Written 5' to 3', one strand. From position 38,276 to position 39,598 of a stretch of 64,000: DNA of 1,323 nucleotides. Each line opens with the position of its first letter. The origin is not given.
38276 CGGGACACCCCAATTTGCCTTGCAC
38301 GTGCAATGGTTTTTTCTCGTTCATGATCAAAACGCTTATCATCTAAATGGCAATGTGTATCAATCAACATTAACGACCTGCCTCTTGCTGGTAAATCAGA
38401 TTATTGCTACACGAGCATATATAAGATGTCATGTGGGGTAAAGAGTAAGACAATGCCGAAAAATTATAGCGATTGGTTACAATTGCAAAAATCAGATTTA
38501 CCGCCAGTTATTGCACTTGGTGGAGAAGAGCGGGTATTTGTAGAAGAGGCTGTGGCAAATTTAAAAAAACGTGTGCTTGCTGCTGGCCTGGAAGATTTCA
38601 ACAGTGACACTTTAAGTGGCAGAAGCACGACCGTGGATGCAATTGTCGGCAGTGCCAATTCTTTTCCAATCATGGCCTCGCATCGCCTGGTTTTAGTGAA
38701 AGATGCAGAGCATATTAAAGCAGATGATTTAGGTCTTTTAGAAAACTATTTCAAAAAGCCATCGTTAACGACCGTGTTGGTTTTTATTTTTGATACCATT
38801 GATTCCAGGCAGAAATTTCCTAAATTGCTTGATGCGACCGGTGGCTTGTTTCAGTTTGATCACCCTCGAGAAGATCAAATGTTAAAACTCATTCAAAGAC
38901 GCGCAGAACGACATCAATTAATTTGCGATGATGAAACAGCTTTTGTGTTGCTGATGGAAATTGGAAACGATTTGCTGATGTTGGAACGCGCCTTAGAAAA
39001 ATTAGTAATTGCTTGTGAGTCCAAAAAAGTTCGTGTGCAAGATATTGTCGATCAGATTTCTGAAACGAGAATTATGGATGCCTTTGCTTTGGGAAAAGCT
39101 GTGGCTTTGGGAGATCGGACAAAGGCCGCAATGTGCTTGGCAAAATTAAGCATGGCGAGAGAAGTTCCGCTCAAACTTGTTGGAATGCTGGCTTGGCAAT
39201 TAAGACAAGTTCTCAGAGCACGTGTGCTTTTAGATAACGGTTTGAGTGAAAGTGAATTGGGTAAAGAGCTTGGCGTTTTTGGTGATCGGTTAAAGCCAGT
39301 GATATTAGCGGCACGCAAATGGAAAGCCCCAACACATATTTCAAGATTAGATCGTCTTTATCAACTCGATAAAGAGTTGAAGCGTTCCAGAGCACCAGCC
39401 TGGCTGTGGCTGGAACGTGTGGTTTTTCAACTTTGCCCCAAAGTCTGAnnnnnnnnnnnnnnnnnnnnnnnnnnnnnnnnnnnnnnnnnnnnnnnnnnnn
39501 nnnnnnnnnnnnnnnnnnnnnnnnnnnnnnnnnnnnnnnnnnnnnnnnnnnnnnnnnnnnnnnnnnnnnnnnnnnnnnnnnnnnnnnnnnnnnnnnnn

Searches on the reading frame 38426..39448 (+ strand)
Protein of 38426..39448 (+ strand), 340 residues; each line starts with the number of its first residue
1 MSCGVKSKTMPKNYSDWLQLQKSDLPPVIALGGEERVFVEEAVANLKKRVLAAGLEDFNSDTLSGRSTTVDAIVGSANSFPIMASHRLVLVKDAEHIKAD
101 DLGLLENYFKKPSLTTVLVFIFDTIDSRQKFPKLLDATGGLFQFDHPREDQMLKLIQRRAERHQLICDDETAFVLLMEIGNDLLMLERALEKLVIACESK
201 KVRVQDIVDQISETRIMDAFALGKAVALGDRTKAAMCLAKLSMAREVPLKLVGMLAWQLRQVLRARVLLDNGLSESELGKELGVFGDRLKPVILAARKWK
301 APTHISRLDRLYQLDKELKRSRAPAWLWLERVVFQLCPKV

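Call 31: search_protein_families(library=ncbifam, proteins=[window:38426-39448:+], max_evalue=1e-10)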
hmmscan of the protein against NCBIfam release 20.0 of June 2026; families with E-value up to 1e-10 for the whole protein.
window:38426-39448:+ (340 aa): 1 family
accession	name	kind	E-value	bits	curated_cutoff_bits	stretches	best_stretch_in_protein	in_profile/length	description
TIGR01128.2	holA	equivalog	3.4e-62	210.6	80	1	30-336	3-316/316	DNA polymerase III subunit delta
